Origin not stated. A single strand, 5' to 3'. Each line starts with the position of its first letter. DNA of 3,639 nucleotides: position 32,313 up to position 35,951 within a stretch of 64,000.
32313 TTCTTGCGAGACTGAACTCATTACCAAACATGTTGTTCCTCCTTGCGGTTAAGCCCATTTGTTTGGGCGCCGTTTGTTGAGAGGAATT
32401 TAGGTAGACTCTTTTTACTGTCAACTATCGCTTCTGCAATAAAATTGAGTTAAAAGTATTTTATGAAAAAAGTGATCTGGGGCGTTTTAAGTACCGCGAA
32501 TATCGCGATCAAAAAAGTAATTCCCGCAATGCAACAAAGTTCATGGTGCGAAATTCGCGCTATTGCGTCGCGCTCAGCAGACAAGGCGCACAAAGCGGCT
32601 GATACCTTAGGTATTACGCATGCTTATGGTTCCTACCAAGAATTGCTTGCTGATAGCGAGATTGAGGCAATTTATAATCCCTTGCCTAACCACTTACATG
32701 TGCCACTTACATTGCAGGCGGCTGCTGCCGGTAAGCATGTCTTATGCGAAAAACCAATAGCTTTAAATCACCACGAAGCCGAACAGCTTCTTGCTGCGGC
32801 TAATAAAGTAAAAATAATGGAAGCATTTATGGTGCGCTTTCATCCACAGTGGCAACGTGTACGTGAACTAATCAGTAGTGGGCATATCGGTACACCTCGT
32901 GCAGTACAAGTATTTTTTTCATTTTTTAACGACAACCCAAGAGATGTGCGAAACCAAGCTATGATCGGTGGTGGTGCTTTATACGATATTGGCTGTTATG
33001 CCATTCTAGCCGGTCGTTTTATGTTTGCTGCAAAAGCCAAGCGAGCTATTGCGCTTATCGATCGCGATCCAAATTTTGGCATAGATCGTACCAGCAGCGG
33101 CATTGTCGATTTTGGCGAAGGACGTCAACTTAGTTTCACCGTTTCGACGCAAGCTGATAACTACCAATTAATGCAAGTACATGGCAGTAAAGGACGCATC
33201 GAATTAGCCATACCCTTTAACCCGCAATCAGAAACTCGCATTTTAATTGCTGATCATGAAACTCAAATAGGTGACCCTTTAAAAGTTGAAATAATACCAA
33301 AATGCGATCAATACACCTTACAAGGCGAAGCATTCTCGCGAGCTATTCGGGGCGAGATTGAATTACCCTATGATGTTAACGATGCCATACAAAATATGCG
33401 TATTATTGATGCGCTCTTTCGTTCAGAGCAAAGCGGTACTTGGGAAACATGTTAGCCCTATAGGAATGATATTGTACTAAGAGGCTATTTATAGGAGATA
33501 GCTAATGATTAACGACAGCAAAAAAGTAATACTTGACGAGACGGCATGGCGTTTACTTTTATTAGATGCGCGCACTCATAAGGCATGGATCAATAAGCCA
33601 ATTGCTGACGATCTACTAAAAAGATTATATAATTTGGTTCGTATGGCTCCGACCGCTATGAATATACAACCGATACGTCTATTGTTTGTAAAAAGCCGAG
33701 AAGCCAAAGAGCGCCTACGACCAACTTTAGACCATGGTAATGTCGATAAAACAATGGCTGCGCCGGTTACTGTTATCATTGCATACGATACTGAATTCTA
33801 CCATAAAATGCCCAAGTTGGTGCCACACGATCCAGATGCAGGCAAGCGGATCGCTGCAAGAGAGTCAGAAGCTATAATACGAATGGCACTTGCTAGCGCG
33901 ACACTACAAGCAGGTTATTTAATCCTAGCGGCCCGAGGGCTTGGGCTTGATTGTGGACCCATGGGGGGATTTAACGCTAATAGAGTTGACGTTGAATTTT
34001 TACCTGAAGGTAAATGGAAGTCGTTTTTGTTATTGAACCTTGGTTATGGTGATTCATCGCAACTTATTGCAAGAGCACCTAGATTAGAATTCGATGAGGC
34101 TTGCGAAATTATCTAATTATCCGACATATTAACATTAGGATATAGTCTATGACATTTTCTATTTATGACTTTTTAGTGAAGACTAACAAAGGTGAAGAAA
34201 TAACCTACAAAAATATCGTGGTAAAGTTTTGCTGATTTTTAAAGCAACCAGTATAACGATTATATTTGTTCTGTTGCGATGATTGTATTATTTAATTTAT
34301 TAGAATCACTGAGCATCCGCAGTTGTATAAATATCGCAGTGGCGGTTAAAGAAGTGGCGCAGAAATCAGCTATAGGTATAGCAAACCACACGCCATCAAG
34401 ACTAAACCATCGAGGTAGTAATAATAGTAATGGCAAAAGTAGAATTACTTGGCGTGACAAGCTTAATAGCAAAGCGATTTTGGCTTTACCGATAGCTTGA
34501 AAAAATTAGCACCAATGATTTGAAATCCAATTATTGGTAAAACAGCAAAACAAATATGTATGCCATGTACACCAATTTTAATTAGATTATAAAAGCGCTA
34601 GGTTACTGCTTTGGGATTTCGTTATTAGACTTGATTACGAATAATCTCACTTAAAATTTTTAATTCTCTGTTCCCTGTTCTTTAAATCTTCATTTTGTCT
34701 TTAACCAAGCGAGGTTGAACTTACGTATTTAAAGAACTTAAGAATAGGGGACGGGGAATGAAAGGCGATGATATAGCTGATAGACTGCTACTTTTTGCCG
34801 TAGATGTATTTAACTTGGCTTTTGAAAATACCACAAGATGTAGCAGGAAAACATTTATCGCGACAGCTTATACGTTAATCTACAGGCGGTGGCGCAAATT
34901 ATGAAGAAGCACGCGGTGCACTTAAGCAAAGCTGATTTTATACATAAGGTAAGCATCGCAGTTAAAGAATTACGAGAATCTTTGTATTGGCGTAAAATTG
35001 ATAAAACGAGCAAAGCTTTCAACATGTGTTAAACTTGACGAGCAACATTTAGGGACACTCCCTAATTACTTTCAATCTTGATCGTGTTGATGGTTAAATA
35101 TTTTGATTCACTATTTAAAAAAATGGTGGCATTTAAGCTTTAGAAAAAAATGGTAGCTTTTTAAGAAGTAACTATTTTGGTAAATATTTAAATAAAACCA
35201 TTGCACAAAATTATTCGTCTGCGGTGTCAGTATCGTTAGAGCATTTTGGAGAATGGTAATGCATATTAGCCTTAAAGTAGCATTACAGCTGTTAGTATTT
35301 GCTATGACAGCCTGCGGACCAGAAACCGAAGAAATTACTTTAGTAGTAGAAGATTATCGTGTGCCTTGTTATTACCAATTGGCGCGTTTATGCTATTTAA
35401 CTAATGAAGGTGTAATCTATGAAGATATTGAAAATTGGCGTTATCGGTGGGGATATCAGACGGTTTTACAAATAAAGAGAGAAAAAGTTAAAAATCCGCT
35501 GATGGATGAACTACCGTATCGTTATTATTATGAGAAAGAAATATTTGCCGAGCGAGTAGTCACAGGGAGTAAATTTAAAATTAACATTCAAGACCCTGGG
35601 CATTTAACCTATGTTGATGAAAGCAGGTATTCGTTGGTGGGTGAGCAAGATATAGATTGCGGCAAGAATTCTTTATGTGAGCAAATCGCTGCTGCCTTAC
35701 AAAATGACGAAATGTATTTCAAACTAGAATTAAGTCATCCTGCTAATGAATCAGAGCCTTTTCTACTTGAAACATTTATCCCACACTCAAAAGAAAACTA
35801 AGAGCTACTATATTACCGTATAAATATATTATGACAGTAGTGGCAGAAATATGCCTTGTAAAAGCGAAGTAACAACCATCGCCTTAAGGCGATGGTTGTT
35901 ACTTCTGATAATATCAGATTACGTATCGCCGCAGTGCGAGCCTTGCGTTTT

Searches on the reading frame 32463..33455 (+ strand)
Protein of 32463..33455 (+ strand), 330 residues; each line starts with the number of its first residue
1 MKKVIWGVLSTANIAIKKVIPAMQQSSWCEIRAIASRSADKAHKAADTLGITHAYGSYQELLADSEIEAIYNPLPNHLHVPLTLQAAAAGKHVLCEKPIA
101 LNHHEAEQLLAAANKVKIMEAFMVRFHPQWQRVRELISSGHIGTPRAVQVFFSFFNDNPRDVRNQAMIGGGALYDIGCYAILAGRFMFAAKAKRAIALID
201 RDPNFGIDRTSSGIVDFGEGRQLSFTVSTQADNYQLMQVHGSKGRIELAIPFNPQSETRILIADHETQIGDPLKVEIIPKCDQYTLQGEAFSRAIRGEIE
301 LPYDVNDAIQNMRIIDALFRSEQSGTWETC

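Call 18: search_protein_families(library=pfam, proteins=[window:32463-33455:+], max_evalue=0.001)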
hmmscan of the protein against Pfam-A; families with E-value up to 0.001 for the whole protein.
window:32463-33455:+ (330 aa): 3 families
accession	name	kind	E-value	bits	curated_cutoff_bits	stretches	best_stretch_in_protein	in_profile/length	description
PF22725.1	GFO_IDH_MocA_C3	-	2.1e-21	76.6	27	1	130-247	1-124/124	GFO/IDH/MocA C-terminal domain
PF01408.29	GFO_IDH_MocA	-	5.3e-21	76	24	1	16-117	12-113/120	Oxidoreductase family, NAD-binding Rossmann fold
PF02894.22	GFO_IDH_MocA_C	-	1.7e-13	51.3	22.9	1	134-327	1-215/218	Oxidoreductase family, C-terminal alpha/beta domain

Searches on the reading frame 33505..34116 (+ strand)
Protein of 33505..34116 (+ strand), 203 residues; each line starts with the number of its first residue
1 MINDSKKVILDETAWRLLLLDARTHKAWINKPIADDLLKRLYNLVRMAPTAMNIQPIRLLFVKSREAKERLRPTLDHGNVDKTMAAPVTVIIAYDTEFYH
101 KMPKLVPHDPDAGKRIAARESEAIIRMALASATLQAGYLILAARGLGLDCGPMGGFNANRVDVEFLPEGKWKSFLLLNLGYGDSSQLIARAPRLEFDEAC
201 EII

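Call 18: search_protein_families(library=pfam, proteins=[window:33505-34116:+], max_evalue=0.001)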
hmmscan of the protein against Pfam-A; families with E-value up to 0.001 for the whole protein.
window:33505-34116:+ (203 aa): 1 family
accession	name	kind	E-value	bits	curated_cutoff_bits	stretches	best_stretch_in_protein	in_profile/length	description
PF00881.29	Nitroreductase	-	1.2e-15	58.5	23.5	1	23-181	5-167/167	Nitroreductase family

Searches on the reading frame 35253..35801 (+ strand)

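Call 18: search_protein_families(library=pfam, proteins=[window:35253-35801:+], max_evalue=0.001)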
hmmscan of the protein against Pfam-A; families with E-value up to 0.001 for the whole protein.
window:35253-35801:+ (182 aa): 1 family
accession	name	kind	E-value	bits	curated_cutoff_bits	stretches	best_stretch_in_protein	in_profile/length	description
PF14302.11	DUF4377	-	9.5e-08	32.3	25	1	55-97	31-73/75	Domain of unknown function (DUF4377)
